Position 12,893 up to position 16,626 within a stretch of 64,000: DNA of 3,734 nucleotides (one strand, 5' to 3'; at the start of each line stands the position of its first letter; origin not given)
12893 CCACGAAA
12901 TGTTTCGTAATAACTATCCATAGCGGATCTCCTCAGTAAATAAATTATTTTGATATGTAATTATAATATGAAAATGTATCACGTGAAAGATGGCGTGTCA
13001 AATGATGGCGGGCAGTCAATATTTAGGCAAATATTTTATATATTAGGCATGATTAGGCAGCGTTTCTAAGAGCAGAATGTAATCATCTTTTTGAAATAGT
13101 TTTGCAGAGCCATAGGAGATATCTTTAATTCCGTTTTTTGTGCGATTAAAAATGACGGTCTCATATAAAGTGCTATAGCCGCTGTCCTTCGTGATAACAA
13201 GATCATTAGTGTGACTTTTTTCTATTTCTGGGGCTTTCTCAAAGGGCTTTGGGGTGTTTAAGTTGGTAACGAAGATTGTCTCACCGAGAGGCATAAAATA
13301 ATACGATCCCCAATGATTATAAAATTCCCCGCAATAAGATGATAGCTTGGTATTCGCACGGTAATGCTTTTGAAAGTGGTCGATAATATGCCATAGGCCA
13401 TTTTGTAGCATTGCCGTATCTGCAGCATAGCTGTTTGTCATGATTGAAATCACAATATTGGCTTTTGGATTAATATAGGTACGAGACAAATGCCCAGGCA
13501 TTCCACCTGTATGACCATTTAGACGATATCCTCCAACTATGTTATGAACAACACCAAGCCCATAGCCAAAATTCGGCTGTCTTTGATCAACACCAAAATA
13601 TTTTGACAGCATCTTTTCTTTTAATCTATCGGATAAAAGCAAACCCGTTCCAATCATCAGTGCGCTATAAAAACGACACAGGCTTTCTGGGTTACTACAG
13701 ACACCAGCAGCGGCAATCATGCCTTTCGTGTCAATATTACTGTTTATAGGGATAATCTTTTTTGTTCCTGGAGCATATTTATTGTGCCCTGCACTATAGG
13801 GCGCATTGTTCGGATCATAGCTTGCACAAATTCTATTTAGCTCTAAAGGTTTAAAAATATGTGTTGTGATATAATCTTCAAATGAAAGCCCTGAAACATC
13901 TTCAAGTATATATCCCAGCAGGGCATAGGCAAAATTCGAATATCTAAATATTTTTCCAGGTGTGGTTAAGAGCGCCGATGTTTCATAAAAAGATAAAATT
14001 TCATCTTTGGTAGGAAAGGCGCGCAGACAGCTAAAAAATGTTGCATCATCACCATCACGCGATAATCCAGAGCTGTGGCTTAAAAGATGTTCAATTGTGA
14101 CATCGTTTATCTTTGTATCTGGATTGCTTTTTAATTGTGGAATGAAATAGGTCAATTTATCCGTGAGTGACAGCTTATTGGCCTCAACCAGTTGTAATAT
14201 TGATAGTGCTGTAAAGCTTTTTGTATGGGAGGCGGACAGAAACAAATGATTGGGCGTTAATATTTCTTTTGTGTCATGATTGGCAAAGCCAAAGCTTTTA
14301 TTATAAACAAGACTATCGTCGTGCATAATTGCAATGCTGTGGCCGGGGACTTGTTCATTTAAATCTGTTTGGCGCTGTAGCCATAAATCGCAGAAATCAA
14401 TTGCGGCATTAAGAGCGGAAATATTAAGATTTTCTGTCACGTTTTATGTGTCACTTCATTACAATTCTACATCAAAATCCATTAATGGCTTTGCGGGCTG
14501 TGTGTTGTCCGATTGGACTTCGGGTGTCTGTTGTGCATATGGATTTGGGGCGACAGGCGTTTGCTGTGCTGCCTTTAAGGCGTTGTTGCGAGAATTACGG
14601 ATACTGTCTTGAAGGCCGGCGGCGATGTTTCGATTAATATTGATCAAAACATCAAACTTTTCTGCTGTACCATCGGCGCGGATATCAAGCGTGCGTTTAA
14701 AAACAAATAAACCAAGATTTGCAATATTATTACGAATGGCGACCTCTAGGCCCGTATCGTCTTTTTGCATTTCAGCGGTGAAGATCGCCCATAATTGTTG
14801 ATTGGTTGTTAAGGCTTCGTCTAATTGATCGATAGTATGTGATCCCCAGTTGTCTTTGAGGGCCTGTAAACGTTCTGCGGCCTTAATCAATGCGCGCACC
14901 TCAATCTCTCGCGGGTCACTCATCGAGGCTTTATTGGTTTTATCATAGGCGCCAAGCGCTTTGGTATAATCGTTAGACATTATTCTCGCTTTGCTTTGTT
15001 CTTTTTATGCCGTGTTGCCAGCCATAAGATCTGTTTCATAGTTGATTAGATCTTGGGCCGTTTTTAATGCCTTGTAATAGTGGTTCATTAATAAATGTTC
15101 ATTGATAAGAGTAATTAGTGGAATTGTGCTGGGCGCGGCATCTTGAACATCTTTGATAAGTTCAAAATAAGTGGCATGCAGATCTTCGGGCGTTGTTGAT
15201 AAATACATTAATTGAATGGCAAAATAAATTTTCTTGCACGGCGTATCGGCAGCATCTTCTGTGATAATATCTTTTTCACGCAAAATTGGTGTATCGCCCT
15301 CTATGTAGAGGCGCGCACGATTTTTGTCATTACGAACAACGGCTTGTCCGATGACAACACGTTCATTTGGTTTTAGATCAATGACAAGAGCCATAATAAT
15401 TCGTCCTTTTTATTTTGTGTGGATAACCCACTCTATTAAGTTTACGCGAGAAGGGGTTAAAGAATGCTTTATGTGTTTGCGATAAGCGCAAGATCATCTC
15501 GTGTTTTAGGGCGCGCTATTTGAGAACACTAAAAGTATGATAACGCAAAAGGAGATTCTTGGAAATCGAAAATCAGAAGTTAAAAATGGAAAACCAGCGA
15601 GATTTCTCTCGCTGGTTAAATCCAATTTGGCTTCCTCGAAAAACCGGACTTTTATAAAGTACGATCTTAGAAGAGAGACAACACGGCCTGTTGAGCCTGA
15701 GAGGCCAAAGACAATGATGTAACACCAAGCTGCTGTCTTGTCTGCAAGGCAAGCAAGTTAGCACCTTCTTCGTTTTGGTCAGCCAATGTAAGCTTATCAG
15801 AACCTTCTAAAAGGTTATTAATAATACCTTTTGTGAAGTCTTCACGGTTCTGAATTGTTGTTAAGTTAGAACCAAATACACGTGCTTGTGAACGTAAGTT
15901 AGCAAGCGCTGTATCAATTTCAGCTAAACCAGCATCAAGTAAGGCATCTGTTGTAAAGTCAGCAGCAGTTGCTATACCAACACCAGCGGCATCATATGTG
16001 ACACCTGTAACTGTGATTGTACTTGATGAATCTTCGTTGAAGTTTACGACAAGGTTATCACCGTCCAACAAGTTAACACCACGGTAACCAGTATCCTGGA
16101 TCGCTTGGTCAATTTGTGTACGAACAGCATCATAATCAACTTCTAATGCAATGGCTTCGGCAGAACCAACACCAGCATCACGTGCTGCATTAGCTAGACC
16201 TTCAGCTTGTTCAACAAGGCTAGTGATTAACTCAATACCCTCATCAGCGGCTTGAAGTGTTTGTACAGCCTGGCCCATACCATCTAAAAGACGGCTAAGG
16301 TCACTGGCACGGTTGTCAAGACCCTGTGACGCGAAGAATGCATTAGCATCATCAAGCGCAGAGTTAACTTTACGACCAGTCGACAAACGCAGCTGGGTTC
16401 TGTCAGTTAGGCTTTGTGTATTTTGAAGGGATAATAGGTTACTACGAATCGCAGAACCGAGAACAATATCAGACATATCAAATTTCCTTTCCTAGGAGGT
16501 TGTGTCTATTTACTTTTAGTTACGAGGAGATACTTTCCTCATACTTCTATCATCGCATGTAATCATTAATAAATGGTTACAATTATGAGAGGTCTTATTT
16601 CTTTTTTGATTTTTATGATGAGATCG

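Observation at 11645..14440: Three-gene non-flagellar insertion (cytosolic beta-lactamase-fold hydrolase + two unknown, possibly paralogous proteins) inside the late flagellar genes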

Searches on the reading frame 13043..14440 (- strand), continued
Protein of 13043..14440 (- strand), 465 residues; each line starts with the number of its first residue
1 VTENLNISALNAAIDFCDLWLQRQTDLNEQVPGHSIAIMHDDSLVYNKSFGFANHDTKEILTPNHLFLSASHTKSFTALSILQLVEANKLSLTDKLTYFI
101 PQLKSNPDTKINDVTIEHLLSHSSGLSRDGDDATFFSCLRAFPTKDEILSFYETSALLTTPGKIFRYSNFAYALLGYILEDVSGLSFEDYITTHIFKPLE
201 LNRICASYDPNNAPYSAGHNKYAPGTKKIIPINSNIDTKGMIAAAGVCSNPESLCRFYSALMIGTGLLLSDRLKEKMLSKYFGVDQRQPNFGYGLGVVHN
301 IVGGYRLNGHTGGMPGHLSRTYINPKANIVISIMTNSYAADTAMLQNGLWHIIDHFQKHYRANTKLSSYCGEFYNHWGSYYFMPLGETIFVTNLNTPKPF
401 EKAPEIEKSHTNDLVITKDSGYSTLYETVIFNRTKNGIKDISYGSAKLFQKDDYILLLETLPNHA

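Call 53: predict_structure(alignment_id=A5)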
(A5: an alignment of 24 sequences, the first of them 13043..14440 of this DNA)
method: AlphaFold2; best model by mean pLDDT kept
length: 465 residues; sequences in the alignment: 24
mean_pLDDT: 88.0   pTM: 0.89
mean pLDDT of the five models: 88.0, 87.5, 87.1, 86.6, 85.7
residues with pLDDT >= 90: 290; 70-90: 134; 50-70: 32; < 50: 9
segments of 3 or more residues with pLDDT < 50: none
pLDDT, mean of each block of 10 residues (from residue 1): 77 94 81 90 94 87 91 97 98 98 97 98 85 53 89 93 91 97 97 96 83 58 80 79 92 96 86 92 61 90 85 89 93 90 92 93 87 90 93 90 92 90 87 91 90 90 60
secondary structure, 60 per line:
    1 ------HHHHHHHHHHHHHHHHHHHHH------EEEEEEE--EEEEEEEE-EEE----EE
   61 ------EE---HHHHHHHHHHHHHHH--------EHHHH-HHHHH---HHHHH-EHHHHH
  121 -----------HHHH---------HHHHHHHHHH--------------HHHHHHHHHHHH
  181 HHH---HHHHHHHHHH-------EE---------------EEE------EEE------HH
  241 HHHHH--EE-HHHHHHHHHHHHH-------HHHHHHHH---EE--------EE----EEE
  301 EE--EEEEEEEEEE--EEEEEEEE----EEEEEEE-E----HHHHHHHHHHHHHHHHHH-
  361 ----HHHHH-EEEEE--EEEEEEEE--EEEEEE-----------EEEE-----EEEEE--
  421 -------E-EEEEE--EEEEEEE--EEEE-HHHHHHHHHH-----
elements in order: H7-27 E34-40 E43-50 E52-54 H72-86 H96-99 H101-105 H109-113 H116-120 H132-135 H145-154 H169-183 H187-196 E221-223 E230-232 H239-245 H251-263 H271-278 E298-302 E305-314 E317-324 E329-335 H342-359 H365-369 E371-375 E378-385 E388-393 E405-408 E414-418 E430-434 E437-443 E446-449 H451-460
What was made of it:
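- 13043..14440 (-): 465-aa cytoplasmic S12-family (PF00144) serine hydrolase. N-terminal PBP/beta-lactamase-like domain (about residues 1-360) plus a predicted lipocalin-like eight-stranded C-terminal barrel (about 365-460). GTG start 18 nt after the flaF stop, with no clear Shine-Dalgarno sequence. AF2 model pLDDT 88, pTM 0.89 (call 53).
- On CubicO (Pab87) self-compartmentalising D-peptidases: The AF2 model (pLDDT about 90 in this part) shows 8 strands plus a terminal helix at residues 371-460 (call 53).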

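Call 57: fold_search(model_id=the predicted structure, library=pdb)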
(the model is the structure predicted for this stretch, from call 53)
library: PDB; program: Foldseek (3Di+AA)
matches with E <= 10: 770; with E <= 0.001: 402
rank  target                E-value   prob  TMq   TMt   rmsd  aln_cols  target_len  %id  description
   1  2qmi_C                9.3e-27  1.00  0.65  0.67  10.5       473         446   23  Structure of the octameric penicillin-binding protein homologue from Pyrococcus abyssi (released 2008-07-22)
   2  2qmi_A                1.5e-25  1.00  0.66  0.68  10.5       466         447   24  Structure of the octameric penicillin-binding protein homologue from Pyrococcus abyssi (released 2008-07-22)
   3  7spn_A                1.3e-24  1.00  0.63  0.64  16.3       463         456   19  Crystal structure of IS11, a thermophilic esterase (released 2022-08-24)
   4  9sn1                  2.0e-24  1.00  0.62  0.44  15.4       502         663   17  Lip3 DL-peptidase in the apo-state (released 2026-02-18)
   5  7spn_B                6.2e-24  1.00  0.63  0.64  16.3       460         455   19  Crystal structure of IS11, a thermophilic esterase (released 2022-08-24)
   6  1ikg                  1.3e-23  1.00  0.61  0.81   3.7       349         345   23  MICHAELIS COMPLEX OF STREPTOMYCES R61 DD-PEPTIDASE WITH A SPECIFIC PEPTIDOGLYCAN SUBSTRATE FRAGMENT (released 2002-09-11)
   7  1hvb                  2.2e-23  1.00  0.60  0.79   4.4       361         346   22  CRYSTAL STRUCTURE OF STREPTOMYCES R61 DD-PEPTIDASE COMPLEXED WITH A NOVEL CEPHALOSPORIN ANALOG OF CELL WALL PEPTIDOGLYCA (released 2001-02-07)
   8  3pte                  4.0e-23  1.00  0.60  0.79   4.3       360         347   22  THE REFINED CRYSTALLOGRAPHIC STRUCTURE OF A DD-PEPTIDASE PENICILLIN-TARGET ENZYME AT 1.6 A RESOLUTION (released 1995-08-15)
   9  6ksu_B                2.4e-22  1.00  0.59  0.62  18.0       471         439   20  Crystal structure of SurE (released 2020-06-24)
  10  6ksu_A                3.0e-22  1.00  0.58  0.61  17.6       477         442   19  Crystal structure of SurE (released 2020-06-24)
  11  6ksv_B                5.7e-22  1.00  0.54  0.58  18.2       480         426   20  Crystal structure of SurE with D-Leu (released 2020-06-24)
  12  9s7k_A                7.6e-22  1.00  0.59  0.79   4.0       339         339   23  INCYPRO crosslinked dimer of the D-stereospecific hydrolase dHy1 (released 2026-04-01)
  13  7atl                  1.4e-21  1.00  0.61  0.73   5.5       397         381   19  EstCE1, a hydrolase with promiscuous acyltransferase activity (released 2020-11-18)
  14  6ksv_A                1.5e-21  1.00  0.57  0.61  18.1       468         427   19  Crystal structure of SurE with D-Leu (released 2020-06-24)
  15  3wwx                  2.3e-21  1.00  0.59  0.78   3.7       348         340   21  Crystal structure of D-stereospecific amidohydrolase from Streptomyces sp. 82F2 (released 2015-07-08)
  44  8fek                  1.4e-19  1.00  0.52  0.59  17.2       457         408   19  Crystal structure of PBP cyclase Ulm16 (released 2023-11-08)
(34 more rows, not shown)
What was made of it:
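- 13043..14440 (-): Foldseek gives full-length matches to 2qmi, 7spn, 9sn1, 6ksu and 8fek (call 57).
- On CubicO (Pab87) self-compartmentalising D-peptidases: Foldseek aligns 466-473 columns to 2qmi (call 57).
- Closest known: Other PBP-like enzymes with a lipocalin-type C-terminal domain: IS11 esterase. Same: Full-length Foldseek matches at E 1e-24 to 1e-19 with the same domain order (call 57).
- Relatives with the same architecture include esterases and peptide cyclases as well as D-peptidases (call 57).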

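Call 63: search_protein_families(library=phrogs, proteins=[window:13043-14440:-], max_evalue=1)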
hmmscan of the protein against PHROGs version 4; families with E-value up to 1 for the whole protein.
window:13043-14440:- (465 aa): 6 families
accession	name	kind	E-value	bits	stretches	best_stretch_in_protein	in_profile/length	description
phrog_382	-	tail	1.8e-54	186.3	1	29-348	94-409/655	minor tail protein with lysin activity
phrog_13201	-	unknown function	9.6e-16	58.7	1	12-285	38-303/616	-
phrog_22561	-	tail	4.5e-13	48.6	1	31-342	966-1275/1318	minor tail protein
phrog_4280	-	unknown function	0.057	14.5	1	343-380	21-58/71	-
phrog_11073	-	unknown function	0.13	13.5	0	363-382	18-37/45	-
phrog_19374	-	tail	0.16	10.6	1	111-182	26-97/1057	tail protein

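Call 70: find_related_loci(query=A8, collection=metagenome_contigs, flank=10000)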
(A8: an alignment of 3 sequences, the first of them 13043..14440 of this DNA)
Query A8 (465 aa) in metagenome_contigs; peptide patterns used: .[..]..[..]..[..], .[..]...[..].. (x = any residue, [..] = any of these).
316 stretches matched a pattern; 38 encode a relative of the query (tblastn E <= 1e-3); 38 distinct loci.
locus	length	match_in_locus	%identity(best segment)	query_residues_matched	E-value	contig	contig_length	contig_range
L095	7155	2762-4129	32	3-455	1e-71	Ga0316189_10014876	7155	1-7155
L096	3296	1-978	38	136-461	8e-72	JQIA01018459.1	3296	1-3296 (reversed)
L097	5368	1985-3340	31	5-455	2e-58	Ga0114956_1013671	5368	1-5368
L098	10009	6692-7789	31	10-378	1e-50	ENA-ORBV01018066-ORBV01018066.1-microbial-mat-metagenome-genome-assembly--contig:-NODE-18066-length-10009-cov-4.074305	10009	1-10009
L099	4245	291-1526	30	16-431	9e-41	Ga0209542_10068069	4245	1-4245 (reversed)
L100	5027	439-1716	27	1-431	4e-37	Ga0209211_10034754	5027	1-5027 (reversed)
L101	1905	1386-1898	35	10-184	2e-28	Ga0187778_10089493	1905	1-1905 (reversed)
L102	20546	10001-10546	36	30-199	2e-27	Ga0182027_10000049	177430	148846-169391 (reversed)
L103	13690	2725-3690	28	35-353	1e-24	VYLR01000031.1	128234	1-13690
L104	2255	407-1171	29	35-297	2e-24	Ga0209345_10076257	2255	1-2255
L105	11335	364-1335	28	35-372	2e-23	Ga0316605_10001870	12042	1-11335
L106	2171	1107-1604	35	30-203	2e-23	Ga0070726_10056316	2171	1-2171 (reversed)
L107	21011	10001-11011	24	25-353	5e-23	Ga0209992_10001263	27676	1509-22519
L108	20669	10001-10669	31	5-210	5e-22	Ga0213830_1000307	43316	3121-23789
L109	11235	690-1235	32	30-199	2e-21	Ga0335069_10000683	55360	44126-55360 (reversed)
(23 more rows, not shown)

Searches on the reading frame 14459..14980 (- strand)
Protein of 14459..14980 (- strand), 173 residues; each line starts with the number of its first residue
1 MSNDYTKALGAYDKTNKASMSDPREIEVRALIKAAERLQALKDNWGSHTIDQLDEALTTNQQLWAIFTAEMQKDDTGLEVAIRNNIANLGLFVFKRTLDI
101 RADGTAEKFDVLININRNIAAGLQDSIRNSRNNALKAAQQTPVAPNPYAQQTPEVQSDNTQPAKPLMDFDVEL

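Call 3: search_protein_families(library=pfam, proteins=[window:14459-14980:-], max_evalue=1)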
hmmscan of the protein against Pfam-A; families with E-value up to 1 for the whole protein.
window:14459-14980:- (173 aa): 3 families
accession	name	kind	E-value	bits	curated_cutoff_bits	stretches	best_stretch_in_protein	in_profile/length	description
PF07309.16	FlaF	-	1e-29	103.2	23.6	1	11-123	4-113/113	Flagellar protein FlaF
PF18685.7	DUF5635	-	0.022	15.2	25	1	117-150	37-69/86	Family of unknown function (DUF5635)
PF17867.7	AAA_lid_7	-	0.14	12.9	22.7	1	12-50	31-65/106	Midasin AAA lid domain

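Call 4: search_protein_families(library=ncbifam, proteins=[window:14459-14980:-], max_evalue=1)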
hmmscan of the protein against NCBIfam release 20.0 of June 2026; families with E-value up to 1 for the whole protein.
window:14459-14980:- (173 aa): 3 families
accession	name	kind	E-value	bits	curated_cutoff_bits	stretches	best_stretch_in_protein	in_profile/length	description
NF009435.1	PRK12794.1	equivalog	4e-28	97.8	91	1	8-124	2-114/116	flagellar biosynthesis regulator FlaF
NF009434.1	PRK12793.1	equivalog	8.7e-13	48.3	99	1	12-123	5-113/113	flagellar biosynthesis regulator FlaF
NF049932.1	TranspRegBtr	equivalog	0.0016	17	900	1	13-76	97-162/531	bacillibactin transport transcriptional regulator Btr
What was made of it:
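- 14459..14980 (-): flaF, the upstream boundary of the insertion. The hydrolase is probably translationally coupled to it. Pfam FlaF 1e-29 and NCBIfam FlaF 4e-28 (calls 3, 4).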

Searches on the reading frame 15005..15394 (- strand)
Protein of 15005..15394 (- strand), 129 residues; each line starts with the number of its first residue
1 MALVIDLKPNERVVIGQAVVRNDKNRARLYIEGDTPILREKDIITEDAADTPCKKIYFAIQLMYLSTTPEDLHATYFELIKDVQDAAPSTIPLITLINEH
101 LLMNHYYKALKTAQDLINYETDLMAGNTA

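Call 3: search_protein_families(library=pfam, proteins=[window:15005-15394:-], max_evalue=1)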
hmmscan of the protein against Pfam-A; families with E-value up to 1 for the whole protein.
window:15005-15394:- (129 aa): 2 families
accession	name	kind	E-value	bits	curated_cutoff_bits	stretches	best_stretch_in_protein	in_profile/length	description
PF07378.16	FlbT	-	4.4e-40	137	27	1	3-124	1-125/125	Flagellar protein FlbT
PF03686.19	UPF0146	-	0.045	14.1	26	1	45-106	56-113/129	Uncharacterised protein family (UPF0146)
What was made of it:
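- Checked: flbT 15005-15394(-), Pfam FlbT 4e-40 (call 3).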

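Call 4: search_protein_families(library=ncbifam, proteins=[window:15005-15394:-], max_evalue=1)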
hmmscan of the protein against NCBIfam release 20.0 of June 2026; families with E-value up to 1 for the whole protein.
window:15005-15394:- (129 aa): 2 families
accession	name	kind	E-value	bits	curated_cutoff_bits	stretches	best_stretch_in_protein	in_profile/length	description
NF009432.1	PRK12791.1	equivalog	5.9e-44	149.2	153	1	1-124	1-125/126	flagellar biosynthesis repressor FlbT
NF001995.1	PRK00794.1-1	equivalog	5.1e-26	91.3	125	1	3-124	1-125/125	flagellar biosynthesis repressor FlbT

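Call 55: find_related_loci(query=A6, collection=genome_contigs, flank=10000)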
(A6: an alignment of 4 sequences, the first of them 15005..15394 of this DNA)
Query A6 (129 aa) in genome_contigs; peptide patterns used: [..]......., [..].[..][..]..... (x = any residue, [..] = any of these).
395 stretches matched a pattern; 300 encode a relative of the query (tblastn E <= 1e-3); the best 80 are kept; 80 distinct loci.
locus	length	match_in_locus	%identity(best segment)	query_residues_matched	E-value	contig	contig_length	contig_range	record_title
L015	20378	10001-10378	68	1-126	6e-58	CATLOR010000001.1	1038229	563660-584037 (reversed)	MAG: uncultured Rickettsiales bacterium isolate SRR3962293_bin.14_MetaWRAP_v1.3_MAG genome assembly, contig: ERZ505234.1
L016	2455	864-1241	64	1-126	5e-54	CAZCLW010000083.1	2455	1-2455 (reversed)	MAG TPA_asm: uncultured Planctomycetales bacterium isolate SRP239054_co1_195 genome assembly, contig: NODE_44578_length_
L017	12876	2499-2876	65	1-126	9e-53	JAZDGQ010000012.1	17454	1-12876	MAG: Pseudomonadota bacterium isolate MEGAHIT-group-0.273 k141_85710, whole genome shotgun sequence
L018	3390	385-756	60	1-124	6e-50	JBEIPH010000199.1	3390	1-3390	MAG: Micavibrio sp. isolate Sample-106-S6-bin-43 Sample_106_S6-bin_43-k141_2447706, whole genome shotgun sequence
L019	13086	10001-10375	61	1-125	2e-49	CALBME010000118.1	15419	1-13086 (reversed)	MAG TPA_asm: uncultured Micavibrio sp. isolate SRR6231188_bin.81_CONCOCT_v1.1_MAG genome assembly, contig: ERZ650241.130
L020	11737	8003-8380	62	1-126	4e-49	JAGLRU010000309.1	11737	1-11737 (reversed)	MAG: Alphaproteobacteria bacterium isolate RS_9_27 ROV157_9.bin.27.fa_309, whole genome shotgun sequence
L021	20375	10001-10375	58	1-125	5e-49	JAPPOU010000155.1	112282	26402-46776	MAG: Alphaproteobacteria bacterium isolate SB9155_S4_bin_4 NODE_17_length_112282_cov_9.74934, whole genome shotgun seque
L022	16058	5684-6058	59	1-125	7e-49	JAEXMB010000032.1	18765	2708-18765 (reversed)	MAG: Proteobacteria bacterium isolate OH_HBlB_32 k127_1756883, whole genome shotgun sequence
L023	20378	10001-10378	57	1-126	6e-49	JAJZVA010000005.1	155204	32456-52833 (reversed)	MAG: Proteobacteria bacterium isolate SKS4.bin7 NODE_132_length_155204_cov_11.910051, whole genome shotgun sequence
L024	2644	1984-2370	55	1-129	5e-49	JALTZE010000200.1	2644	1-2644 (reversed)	MAG: Micavibrio sp. isolate S141_metabat2_scaf2bin.105 S141_NODE_49503_length_2644_cov_2.653159, whole genome shotgun se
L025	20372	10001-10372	57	1-124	5e-48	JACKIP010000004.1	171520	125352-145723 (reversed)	MAG: Rhodospirillales bacterium isolate HK-STAS-PROT-14 HK-STAS-PROT-14_4, whole genome shotgun sequence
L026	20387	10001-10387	60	1-129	6e-48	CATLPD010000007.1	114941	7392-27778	MAG: uncultured Alphaproteobacteria bacterium isolate SRR3960575_bin.5_MetaWRAP_v1.3_MAG genome assembly, contig: ERZ505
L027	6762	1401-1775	59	1-125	5e-48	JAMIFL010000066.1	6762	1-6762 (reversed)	MAG: Alphaproteobacteria bacterium isolate UR_AS_metabat.35 k201_1694476, whole genome shotgun sequence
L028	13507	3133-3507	56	1-125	3e-47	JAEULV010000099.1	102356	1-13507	MAG: Hyphomicrobiaceae bacterium isolate new MAG-130 k141_1130619, whole genome shotgun sequence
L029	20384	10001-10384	58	1-128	2e-47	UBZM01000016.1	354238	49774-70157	Rhizobiales bacterium isolate AFS057535 genome assembly, contig: contig_16, whole genome shotgun sequence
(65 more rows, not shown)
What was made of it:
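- Tried and rejected: The rerun with an FlbT alignment succeeded (call 55).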

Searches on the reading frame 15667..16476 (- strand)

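Call 3: search_protein_families(library=pfam, proteins=[window:15667-16476:-], max_evalue=1)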
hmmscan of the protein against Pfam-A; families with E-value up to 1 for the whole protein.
window:15667-16476:- (269 aa): 3 families
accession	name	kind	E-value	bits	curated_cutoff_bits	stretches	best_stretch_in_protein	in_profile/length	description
PF00669.25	Flagellin_N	-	1.7e-14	54.5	26.6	1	13-141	10-138/139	Bacterial flagellin N-terminal helical region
PF00700.27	Flagellin_C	-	6.6e-06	26.8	23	1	185-269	2-86/86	Bacterial flagellin C-terminal helical region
PF09498.15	DUF2388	-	0.059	13.9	25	1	19-79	3-62/70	Protein of unknown function (DUF2388)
